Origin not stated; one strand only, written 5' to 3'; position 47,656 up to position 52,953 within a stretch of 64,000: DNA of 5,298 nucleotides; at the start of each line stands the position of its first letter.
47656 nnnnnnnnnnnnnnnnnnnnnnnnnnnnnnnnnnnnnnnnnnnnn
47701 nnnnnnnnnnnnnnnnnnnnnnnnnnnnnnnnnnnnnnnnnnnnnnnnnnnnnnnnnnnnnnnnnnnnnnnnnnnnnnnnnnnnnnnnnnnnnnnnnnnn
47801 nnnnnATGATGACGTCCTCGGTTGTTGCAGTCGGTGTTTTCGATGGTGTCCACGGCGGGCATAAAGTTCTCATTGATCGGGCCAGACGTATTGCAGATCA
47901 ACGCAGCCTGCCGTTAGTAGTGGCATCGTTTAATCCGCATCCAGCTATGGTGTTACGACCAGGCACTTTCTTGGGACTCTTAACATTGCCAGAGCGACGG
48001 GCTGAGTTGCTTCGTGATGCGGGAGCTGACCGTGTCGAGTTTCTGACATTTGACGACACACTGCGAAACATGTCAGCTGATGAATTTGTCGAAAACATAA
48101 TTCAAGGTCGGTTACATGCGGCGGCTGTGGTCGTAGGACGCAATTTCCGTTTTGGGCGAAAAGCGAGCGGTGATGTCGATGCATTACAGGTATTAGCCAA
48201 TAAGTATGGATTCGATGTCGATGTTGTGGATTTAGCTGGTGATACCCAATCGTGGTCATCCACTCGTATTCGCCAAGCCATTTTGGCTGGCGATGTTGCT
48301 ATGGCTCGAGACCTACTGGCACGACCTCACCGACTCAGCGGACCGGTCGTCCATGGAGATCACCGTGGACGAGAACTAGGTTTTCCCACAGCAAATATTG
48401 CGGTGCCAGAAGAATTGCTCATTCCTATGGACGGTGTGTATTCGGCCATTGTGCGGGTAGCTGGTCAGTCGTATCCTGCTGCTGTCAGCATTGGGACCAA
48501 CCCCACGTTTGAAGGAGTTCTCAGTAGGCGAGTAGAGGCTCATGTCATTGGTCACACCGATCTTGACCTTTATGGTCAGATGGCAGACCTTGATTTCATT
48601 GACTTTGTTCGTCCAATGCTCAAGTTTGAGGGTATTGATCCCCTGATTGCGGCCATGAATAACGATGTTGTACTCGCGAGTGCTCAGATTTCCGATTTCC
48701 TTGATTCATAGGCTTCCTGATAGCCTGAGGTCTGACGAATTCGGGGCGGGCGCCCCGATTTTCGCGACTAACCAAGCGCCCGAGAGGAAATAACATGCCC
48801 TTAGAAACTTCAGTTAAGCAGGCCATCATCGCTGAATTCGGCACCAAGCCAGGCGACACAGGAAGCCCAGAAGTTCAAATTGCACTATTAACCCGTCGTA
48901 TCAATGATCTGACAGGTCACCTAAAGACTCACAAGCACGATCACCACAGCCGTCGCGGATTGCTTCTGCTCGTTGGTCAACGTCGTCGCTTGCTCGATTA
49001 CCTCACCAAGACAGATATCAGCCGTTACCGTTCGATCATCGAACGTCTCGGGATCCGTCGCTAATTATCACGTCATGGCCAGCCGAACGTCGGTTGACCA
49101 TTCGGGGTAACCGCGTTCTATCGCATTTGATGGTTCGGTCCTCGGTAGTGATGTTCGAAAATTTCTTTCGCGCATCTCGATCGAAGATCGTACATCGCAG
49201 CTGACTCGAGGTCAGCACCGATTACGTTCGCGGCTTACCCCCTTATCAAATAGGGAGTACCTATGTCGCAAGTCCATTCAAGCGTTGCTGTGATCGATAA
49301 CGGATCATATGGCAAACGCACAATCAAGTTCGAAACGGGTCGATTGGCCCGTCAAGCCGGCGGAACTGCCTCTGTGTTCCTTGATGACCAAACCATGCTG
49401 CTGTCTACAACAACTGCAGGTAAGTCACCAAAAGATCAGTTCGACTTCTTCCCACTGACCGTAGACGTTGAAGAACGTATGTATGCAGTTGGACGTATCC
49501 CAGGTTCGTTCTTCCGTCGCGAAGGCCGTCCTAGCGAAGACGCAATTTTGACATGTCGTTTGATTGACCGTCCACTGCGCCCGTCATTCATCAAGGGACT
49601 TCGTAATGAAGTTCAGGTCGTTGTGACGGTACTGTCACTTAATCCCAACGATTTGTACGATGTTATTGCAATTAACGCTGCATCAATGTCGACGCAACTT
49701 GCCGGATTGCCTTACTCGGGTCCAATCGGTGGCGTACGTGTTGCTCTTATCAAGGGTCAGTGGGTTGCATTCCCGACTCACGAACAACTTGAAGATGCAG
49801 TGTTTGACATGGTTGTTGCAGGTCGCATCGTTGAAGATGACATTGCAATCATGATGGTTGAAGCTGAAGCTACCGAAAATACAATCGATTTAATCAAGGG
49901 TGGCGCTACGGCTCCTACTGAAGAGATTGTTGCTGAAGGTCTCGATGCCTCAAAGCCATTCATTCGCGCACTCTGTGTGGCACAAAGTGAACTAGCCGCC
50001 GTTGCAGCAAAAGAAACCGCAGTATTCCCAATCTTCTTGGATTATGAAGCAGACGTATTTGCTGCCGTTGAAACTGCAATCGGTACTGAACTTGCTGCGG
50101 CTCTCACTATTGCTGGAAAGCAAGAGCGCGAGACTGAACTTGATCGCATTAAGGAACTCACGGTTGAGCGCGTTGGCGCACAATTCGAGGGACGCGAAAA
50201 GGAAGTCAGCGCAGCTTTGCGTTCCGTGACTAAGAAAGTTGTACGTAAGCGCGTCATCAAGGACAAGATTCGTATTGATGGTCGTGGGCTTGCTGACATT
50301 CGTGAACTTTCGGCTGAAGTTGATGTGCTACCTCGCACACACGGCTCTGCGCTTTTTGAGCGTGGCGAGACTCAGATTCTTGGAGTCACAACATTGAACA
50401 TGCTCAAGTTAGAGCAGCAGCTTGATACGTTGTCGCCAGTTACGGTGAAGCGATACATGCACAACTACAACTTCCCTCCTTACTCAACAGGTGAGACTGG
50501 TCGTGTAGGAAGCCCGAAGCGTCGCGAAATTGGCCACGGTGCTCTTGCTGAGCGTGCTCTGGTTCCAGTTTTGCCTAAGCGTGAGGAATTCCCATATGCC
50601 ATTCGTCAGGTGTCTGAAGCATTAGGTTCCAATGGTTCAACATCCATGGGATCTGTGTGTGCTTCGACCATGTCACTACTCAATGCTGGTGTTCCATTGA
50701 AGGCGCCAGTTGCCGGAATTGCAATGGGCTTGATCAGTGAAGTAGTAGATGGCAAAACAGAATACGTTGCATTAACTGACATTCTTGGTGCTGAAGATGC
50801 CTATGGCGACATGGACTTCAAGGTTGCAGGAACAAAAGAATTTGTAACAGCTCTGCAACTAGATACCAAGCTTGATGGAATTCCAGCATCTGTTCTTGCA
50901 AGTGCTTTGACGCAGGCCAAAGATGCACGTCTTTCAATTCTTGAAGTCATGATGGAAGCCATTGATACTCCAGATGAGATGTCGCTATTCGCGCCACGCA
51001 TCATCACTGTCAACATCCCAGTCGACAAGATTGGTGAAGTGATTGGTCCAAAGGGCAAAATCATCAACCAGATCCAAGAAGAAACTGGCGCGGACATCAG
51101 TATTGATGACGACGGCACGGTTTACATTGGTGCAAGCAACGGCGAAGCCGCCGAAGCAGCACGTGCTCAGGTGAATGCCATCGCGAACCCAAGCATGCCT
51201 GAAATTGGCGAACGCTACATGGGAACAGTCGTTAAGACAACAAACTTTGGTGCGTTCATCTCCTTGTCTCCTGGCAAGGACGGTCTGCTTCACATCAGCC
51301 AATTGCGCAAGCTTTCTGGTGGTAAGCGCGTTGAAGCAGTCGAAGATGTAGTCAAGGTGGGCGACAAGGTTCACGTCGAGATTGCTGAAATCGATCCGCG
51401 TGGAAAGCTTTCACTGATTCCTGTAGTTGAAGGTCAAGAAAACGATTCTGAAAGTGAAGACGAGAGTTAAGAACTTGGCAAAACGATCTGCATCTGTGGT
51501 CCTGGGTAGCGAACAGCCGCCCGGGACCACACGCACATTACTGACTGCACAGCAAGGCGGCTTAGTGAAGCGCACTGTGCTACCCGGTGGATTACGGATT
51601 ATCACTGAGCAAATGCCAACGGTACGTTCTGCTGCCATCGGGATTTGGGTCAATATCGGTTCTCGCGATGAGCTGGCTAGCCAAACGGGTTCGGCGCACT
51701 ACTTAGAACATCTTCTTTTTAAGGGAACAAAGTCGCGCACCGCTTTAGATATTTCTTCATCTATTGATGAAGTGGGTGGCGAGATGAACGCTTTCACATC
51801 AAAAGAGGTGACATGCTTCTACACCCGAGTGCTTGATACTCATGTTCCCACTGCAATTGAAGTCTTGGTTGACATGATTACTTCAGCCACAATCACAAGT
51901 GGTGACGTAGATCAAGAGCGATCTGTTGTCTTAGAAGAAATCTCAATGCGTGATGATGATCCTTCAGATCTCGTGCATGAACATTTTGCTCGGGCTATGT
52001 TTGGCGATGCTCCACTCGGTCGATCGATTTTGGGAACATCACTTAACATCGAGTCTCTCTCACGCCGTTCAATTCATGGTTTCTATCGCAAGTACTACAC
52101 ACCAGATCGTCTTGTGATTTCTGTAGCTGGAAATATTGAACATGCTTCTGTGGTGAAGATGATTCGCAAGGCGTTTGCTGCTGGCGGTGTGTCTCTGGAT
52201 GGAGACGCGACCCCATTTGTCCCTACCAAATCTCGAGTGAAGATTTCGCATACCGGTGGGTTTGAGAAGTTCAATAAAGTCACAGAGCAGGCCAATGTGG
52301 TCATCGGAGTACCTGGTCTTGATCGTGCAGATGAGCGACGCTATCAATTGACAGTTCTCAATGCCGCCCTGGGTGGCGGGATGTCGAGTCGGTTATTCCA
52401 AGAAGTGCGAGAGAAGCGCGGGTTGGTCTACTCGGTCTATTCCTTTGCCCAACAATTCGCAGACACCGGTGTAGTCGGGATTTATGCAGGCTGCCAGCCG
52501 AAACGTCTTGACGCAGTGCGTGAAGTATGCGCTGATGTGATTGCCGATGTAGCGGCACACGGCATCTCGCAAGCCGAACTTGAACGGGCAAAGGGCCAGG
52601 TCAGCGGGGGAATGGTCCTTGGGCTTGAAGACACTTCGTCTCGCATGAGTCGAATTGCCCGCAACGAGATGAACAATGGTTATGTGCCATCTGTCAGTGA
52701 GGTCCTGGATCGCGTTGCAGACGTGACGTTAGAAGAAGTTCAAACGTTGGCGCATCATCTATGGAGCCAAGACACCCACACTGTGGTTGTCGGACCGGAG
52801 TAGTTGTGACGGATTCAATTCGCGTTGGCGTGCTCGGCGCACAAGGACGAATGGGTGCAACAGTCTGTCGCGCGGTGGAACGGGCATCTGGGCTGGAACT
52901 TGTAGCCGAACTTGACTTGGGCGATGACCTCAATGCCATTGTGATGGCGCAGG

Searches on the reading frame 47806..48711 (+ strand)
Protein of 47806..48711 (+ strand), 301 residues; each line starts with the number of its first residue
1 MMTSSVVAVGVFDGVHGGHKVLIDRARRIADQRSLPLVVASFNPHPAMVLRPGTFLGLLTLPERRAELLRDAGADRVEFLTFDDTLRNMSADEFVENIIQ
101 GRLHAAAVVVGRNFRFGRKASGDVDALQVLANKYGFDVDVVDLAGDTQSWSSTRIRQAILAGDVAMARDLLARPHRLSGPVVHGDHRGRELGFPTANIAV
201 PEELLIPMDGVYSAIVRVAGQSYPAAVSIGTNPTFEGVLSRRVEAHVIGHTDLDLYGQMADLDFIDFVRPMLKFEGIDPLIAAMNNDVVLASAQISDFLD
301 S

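Call 45: search_protein_families(library=pfam, proteins=[window:47806-48711:+], max_evalue=0.0001)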
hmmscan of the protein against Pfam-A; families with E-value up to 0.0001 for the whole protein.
window:47806-48711:+ (301 aa): 3 families
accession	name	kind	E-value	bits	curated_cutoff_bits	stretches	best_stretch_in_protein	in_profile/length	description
PF06574.18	FAD_syn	-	4.6e-42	143.9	27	1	4-149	7-153/158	FAD synthetase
PF01687.23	Flavokinase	-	5.8e-37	127.1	19.6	1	171-292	1-121/124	Riboflavin kinase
PF01467.32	CTP_transf_like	-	8.6e-07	29.7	21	1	7-157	1-132/133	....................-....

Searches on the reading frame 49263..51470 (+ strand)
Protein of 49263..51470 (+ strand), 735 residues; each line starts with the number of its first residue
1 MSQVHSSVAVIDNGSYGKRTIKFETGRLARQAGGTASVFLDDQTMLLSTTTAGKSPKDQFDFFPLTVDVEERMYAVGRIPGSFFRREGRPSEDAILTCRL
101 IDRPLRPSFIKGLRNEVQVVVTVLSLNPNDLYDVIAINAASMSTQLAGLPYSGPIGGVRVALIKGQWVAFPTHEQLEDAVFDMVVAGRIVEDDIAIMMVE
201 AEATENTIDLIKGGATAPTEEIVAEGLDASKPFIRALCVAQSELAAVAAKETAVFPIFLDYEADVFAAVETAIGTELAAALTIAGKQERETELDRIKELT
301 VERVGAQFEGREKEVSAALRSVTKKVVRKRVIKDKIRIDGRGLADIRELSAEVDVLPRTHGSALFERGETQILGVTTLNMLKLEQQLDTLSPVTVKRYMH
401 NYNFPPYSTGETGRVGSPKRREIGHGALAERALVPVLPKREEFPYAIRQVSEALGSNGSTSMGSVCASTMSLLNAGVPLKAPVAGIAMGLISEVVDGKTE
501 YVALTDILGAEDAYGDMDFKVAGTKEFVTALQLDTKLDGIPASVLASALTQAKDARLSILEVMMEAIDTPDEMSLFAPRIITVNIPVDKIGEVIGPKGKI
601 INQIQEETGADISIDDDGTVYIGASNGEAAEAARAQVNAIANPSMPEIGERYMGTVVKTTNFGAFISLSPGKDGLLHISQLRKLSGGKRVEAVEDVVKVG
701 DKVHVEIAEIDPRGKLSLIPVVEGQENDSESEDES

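Call 70: search_protein_families(library=pfam, proteins=[window:49263-51470:+], max_evalue=0.00001)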
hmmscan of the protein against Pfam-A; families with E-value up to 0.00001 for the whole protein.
window:49263-51470:+ (735 aa): 6 families
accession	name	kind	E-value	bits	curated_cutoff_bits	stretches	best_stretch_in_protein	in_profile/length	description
PF01138.27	RNase_PH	-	8.3e-47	159.3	25.5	2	19-150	3-130/130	3' exoribonuclease family, domain 1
PF03726.19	PNPase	-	1.3e-16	61.3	24.6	1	265-341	2-80/81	Polyribonucleotide nucleotidyltransferase, RNA binding domain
PF00575.29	S1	-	4.4e-14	53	22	1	646-716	2-69/74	S1 RNA binding domain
PF00013.35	KH_1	-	2.2e-13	50.2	21.5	1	581-638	2-65/66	KH domain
PF03725.20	RNase_PH_C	-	8.6e-10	38.9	20.8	0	153-205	1-54/67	3' exoribonuclease family, domain 2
PF22675.2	KH-I_KHDC4-BBP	-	4e-06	27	30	0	590-631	8-49/76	KHDC4/BBP-like, KH-domain type I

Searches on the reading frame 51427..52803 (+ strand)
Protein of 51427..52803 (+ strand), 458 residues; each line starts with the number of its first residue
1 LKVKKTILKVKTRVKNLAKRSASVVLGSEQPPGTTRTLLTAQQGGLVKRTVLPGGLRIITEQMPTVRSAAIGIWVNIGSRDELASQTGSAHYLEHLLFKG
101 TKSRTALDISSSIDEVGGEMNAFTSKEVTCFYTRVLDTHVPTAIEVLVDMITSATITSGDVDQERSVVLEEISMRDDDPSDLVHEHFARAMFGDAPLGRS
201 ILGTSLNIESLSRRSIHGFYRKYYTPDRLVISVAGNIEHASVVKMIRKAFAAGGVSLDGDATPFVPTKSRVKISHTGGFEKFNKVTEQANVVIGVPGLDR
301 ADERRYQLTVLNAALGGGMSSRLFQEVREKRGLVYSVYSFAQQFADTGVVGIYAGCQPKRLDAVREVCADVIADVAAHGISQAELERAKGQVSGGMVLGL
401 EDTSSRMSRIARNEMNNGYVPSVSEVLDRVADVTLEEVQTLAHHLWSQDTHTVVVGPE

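Call 45: search_protein_families(library=pfam, proteins=[window:51427-52803:+], max_evalue=0.0001)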
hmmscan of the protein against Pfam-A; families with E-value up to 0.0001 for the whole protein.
window:51427-52803:+ (458 aa): 2 families
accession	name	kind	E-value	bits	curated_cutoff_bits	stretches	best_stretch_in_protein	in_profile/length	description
PF05193.26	Peptidase_M16_C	-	2.7e-46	158.2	23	1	210-391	1-180/181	Peptidase M16 inactive domain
PF00675.25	Peptidase_M16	-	4.3e-37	127.7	22.3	1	57-204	1-148/149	Insulinase (Peptidase family M16)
